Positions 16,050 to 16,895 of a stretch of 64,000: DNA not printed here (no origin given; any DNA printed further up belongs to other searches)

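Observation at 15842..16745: Putative XrtF exosortase and its small partner embedded inside a Pgl-like amino-sugar module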

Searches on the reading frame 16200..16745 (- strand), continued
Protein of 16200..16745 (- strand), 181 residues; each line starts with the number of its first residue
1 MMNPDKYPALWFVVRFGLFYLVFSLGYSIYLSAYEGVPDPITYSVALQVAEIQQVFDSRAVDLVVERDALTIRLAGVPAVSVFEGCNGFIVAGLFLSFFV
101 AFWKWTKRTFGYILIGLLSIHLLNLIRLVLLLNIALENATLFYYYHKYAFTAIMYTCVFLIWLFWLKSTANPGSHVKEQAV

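Call 45: search_protein_families(library=ncbifam, proteins=[L001:9971-10528:+, L003:9962-10534:+, L007:6058-6597:+, L011:9986-10516:+, L019:9965-10513:+, L022:9977-10513:+, L044:9986-10510:+, L045:9986-10537:+, L068:9983-10534:+, P0224], max_evalue=1e-15)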
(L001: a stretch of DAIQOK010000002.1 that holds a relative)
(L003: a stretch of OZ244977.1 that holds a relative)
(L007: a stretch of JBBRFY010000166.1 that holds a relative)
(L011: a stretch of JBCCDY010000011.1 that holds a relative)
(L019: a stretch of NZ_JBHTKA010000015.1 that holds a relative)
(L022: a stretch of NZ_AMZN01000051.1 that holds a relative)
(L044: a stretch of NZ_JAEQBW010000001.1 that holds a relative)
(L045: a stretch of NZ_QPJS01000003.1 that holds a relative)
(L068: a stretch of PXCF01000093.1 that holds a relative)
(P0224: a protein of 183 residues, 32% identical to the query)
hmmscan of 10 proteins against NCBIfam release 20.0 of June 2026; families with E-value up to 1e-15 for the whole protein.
L001:9971-10528:+ (185 aa): 2 families
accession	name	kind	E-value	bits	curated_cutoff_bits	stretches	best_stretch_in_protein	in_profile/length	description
NF046081.1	exosort_XrtX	exception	9.9e-28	97.1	170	1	17-183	2-166/168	exosortase X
TIGR04128.1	exoso_Fjoh_1448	exception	5.4e-26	91.8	90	1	17-176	6-169/174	exosortase family protein XrtF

L003:9962-10534:+ (190 aa): 2 families
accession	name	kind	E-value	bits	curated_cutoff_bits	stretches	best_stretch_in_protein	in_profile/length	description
TIGR04128.1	exoso_Fjoh_1448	exception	2.5e-37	128.7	90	1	10-176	3-172/174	exosortase family protein XrtF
NF046081.1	exosort_XrtX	exception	6.6e-32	110.7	170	1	13-178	2-164/168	exosortase X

L007:6058-6597:+ (179 aa): 2 families
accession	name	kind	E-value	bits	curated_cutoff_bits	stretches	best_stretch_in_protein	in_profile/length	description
TIGR04128.1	exoso_Fjoh_1448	exception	4.9e-36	124.5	90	1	1-170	1-173/174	exosortase family protein XrtF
NF046081.1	exosort_XrtX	exception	1.4e-30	106.4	170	1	9-173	5-166/168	exosortase X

L011:9986-10516:+ (176 aa): 3 families
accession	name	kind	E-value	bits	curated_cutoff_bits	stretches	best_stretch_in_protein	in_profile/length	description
TIGR04128.1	exoso_Fjoh_1448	exception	1.1e-39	136.5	90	1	4-173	2-174/174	exosortase family protein XrtF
NF046081.1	exosort_XrtX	exception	7.7e-34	117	170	1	8-174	2-165/168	exosortase X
TIGR04177.1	exosort_XrtH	exception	5e-16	59.1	86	1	40-171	29-155/158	exosortase H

L019:9965-10513:+ (182 aa): 3 families
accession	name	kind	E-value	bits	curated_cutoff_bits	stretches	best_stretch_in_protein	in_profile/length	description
TIGR04128.1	exoso_Fjoh_1448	exception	3.7e-38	131.4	90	1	8-174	2-171/174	exosortase family protein XrtF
NF046081.1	exosort_XrtX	exception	2.4e-35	121.9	170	1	13-180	3-167/168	exosortase X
TIGR04177.1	exosort_XrtH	exception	4.2e-17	62.6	86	1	24-176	6-156/158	exosortase H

L022:9977-10513:+ (178 aa): 2 families
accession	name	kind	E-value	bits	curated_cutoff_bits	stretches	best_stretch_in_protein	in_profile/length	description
TIGR04128.1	exoso_Fjoh_1448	exception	1.9e-39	135.7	90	1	4-171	2-171/174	exosortase family protein XrtF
NF046081.1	exosort_XrtX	exception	7.5e-34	117.1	170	1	8-174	2-164/168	exosortase X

L044:9986-10510:+ (174 aa): 2 families
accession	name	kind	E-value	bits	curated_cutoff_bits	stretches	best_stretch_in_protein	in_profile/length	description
TIGR04128.1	exoso_Fjoh_1448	exception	1.5e-34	119.7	90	1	5-170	3-171/174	exosortase family protein XrtF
NF046081.1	exosort_XrtX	exception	5.7e-31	107.7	170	1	9-170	3-161/168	exosortase X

L045:9986-10537:+ (183 aa): 2 families
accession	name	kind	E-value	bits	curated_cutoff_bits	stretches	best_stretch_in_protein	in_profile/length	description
NF046081.1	exosort_XrtX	exception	1.1e-33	116.5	170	1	6-172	3-166/168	exosortase X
TIGR04128.1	exoso_Fjoh_1448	exception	3.4e-33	115.3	90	1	1-166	2-170/174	exosortase family protein XrtF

L068:9983-10534:+ (183 aa): 2 families
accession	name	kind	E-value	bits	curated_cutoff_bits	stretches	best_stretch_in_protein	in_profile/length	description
TIGR04128.1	exoso_Fjoh_1448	exception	2.8e-41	141.6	90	1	1-170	1-172/174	exosortase family protein XrtF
NF046081.1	exosort_XrtX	exception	1.6e-34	119.2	170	1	7-173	3-165/168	exosortase X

P0224 (183 aa): 2 families
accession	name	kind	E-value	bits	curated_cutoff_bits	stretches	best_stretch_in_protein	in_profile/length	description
TIGR04128.1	exoso_Fjoh_1448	exception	1.3e-71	240.4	90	1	5-176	2-173/174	exosortase family protein XrtF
NF046081.1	exosort_XrtX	exception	5.7e-31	107.7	170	1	10-178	3-165/168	exosortase X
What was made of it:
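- On XrtF (TIGR04128): The nearest relative L001 scores 91.8 (call 45).
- Closest known: XrtF / exosortase F system of Flavobacterium johnsoniae. Different: The window protein scores 102 bits against about 240 for Flavobacteriaceae members (call 45).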

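Call 47: search_protein_families(library=pfam, proteins=[L019:12158-16942:+, L022:12141-17210:+, L003:9163-9978:+, L003:11015-12583:+, L019:6889-8079:+, L019:5931-6932:+, L019:4723-5934:+], max_evalue=0.001)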
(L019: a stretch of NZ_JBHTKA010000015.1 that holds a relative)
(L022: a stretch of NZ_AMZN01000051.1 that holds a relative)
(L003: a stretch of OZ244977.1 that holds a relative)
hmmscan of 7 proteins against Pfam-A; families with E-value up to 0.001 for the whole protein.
L019:12158-16942:+ (1594 aa): 1 family
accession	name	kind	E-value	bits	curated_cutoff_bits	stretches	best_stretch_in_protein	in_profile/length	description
PF18962.6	Por_Secre_tail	-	7.1e-09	36.3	27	1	1516-1589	1-74/75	Secretion system C-terminal sorting domain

L022:12141-17210:+ (1689 aa): 2 families
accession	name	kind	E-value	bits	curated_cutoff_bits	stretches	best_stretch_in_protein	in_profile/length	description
PF19081.6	Ig_7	-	9.5e-11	42.3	27.3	1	1456-1530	8-80/84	Ig-like domain CHU_C associated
PF18962.6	Por_Secre_tail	-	2.2e-05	25.1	27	1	1614-1680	1-67/75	Secretion system C-terminal sorting domain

L003:9163-9978:+ (271 aa): 4 families
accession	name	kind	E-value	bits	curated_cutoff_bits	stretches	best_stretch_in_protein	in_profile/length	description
PF00535.33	Glycos_transf_2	-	9.9e-22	78.1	23.3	1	6-146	1-142/168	Glycosyl transferase family 2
PF13632.12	Glyco_trans_2_3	-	1.8e-08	34.9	27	1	88-205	1-124/198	Glycosyl transferase family group 2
PF13641.12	Glyco_tranf_2_3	-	2.4e-08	34.7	27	1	23-209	19-216/230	Glycosyltransferase like family 2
PF10111.15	Glyco_tranf_2_2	-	1.1e-07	32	27.3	0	6-111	1-107/276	Glycosyltransferase like family 2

L003:11015-12583:+ (522 aa): 0 families

L019:6889-8079:+ (396 aa): 6 families
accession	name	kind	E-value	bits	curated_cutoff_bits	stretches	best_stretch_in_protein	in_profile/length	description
PF00534.26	Glycos_transf_1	-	1.2e-33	116.5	26.4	1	204-372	4-171/172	Glycosyl transferases group 1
PF13692.12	Glyco_trans_1_4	-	3.2e-30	105.7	27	1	217-359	3-142/142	Glycosyl transferases group 1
PF13579.12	Glyco_trans_4_4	-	6.8e-15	56.2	29.7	1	37-180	14-156/158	Glycosyl transferase 4-like domain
PF13439.12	Glyco_transf_4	-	1.1e-13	51.9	28.5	1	35-189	13-168/170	Glycosyltransferase Family 4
PF20706.3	GT4-conflict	-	1.1e-10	41.5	26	1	212-372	194-370/385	Family 4 Glycosyltransferase in conflict systems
PF13477.12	Glyco_trans_4_2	-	2.1e-10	41.4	23.4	1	33-137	16-119/139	Glycosyl transferase 4-like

L019:5931-6932:+ (333 aa): 1 family
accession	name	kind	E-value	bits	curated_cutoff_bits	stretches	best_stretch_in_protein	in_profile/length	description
PF01522.26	Polysacc_deac_1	-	6.4e-06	26.6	23.1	1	36-182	19-120/124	Polysaccharide deacetylase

L019:4723-5934:+ (403 aa): 0 families

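Call 51: search_protein_families(library=pfam, alignment_id=A4, max_evalue=0.01)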
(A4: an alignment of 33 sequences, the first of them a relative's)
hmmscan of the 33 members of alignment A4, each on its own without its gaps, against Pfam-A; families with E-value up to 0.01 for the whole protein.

A. member 1, L011:15410-15739:+ (110 aa): 2 families
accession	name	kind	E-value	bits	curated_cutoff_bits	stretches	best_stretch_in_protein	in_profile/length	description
PF18962.6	Por_Secre_tail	-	1.3e-09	38.6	27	1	35-108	1-74/75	Secretion system C-terminal sorting domain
PF11589.14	DUF3244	-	0.0092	16.4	25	0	32-100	16-88/96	Domain of unknown function (DUF3244)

B. families by the number of members that match (of 33 scanned): 4 families
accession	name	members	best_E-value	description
PF18962.6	Por_Secre_tail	33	4.3e-14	Secretion system C-terminal sorting domain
PF11589.14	DUF3244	2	0.0026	Domain of unknown function (DUF3244)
PF13585.12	CHU_C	1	0.0016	CHU_C Type IX secretion signal domain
PF24016.2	DUF7330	1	0.0047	Domain of unknown function (DUF7330)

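Call 59: predict_structure(alignment_id=A5)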
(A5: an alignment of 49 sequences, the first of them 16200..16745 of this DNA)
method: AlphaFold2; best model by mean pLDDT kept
length: 181 residues; sequences in the alignment: 49
mean_pLDDT: 90.4   pTM: 0.83
mean pLDDT of the five models: 90.4, 89.8, 89.3, 88.7, 88.5
residues with pLDDT >= 90: 141; 70-90: 29; 50-70: 11; < 50: 0
segments of 3 or more residues with pLDDT < 50: none
pLDDT, mean of each block of 10 residues (from residue 1): 86 95 96 94 96 92 93 91 90 94 85 95 96 93 94 93 89 58 50
secondary structure, 60 per line:
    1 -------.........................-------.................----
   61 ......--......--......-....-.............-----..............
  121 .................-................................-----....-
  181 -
elements in order: H8-32 H40-56 E61-66 E69-74 E77-82 H84-87 H89-101 H107-137 H139-170 H176-179
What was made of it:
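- The model is high-confidence (call 59).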

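Call 62: fold_search(model_id=the predicted structure, library=pdb)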
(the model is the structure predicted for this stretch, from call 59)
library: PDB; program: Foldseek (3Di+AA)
matches with E <= 10: 79; with E <= 0.001: 0
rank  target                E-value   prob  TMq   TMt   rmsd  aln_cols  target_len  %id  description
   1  8v3v_A                9.4e-01  0.03  0.13  0.07  19.9       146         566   14  ACAD11 D753N with 4-phosphovaleryl-CoA (released 2024-12-11)
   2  7o8v                  1.9e+00  0.10  0.32  0.24  16.6       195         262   11  NmHR light state structure at 55 ms (50 - 60 ms) after photoexcitation determined by serial millisecond crystallography (released 2022-02-09)
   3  2wjp                  1.9e+00  0.08  0.12  0.06  12.3        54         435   13  CRYSTAL STRUCTURE OF MURD LIGASE IN COMPLEX WITH D-GLU CONTAINING RHODANINE INHIBITOR (released 2010-08-25)
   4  7o8f                  1.9e+00  0.07  0.25  0.19  15.6       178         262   11  NmHR dark state structure determined by serial femtosecond crystallography (released 2022-02-09)
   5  7o8k                  2.1e+00  0.10  0.33  0.24  16.0       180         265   10  NmHR light state structure at 300 us after photoexcitation determined by serial femtosecond crystallography (with extrap (released 2022-02-09)
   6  9bn8                  2.2e+00  0.08  0.12  0.06  12.2        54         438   13  Crystal Structure of UDP-N-acetylmuramoylalanine--D-glutamate ligase (MurD) from E. coli in complex with UMA and inhibit (released 2024-05-15)
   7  9qup_B                2.6e+00  0.11  0.18  0.19   8.5        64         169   17  Tb(III)-bound de novo protein scaffold TFD-EE MPNN (released 2025-11-19)
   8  7o8i                  2.6e+00  0.09  0.33  0.25  16.0       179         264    9  NmHR light state structure at 1 us after photoexcitation determined by serial femtosecond crystallography (with extrapol (released 2022-02-09)
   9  5knd_G                2.6e+00  0.04  0.22  0.22  28.0       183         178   11  Crystal structure of the Pi-bound V1 complex (released 2016-11-02)
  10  2jfg                  2.9e+00  0.08  0.12  0.06  10.1        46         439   15  Crystal structure of MurD ligase in complex with UMA and ADP (released 2007-05-15)
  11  3eag_A                2.9e+00  0.08  0.14  0.08  12.2        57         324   16  The crystal structure of UDP-N-acetylmuramate:L-alanyl-gamma-D-glutamyl-meso-diaminopimelate ligase (MPL) from Neisser (released 2008-09-09)
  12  4bvy_B                3.1e+00  0.05  0.17  0.18  10.0        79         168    8  Crystal structure of the AIMP3-MRS N-terminal domain complex (released 2014-07-16)
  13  4knd_B                3.3e+00  0.04  0.14  0.22  11.0        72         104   10  Thioredoxin from Anaeromyxobacter dehalogenans. (released 2013-05-22)
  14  2y67                  3.5e+00  0.08  0.12  0.06  10.2        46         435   15  New 5-Benzylidenethiazolidine-4-one Inhibitors of Bacterial MurD Ligase: Design, Synthesis, Crystal Structures, and Biol (released 2011-10-19)
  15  5g2c                  3.5e+00  0.07  0.32  0.24  16.1       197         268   10  The crystal structure of light-driven chloride pump ClR (T102D) mutant at pH 4.5. (released 2016-10-19)
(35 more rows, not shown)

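Call 69: list_cluster_members(proteins=[P0034, P0059])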
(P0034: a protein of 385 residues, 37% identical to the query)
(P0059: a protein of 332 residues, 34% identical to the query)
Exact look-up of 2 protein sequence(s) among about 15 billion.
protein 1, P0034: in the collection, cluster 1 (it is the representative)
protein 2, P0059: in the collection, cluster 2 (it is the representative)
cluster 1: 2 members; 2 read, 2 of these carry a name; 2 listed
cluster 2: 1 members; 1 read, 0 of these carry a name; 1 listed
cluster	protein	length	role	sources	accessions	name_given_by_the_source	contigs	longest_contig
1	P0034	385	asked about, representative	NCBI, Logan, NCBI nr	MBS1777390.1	MAG: exosortase family protein XrtF [Bacteroidetes bacterium] | exosortase family protein XrtF [Bacteroidota bacterium]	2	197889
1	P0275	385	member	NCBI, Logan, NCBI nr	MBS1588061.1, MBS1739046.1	MAG: exosortase family protein XrtF [Bacteroidetes bacterium] | exosortase family protein XrtF [Bacteroidota bacterium]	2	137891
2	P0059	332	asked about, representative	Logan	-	-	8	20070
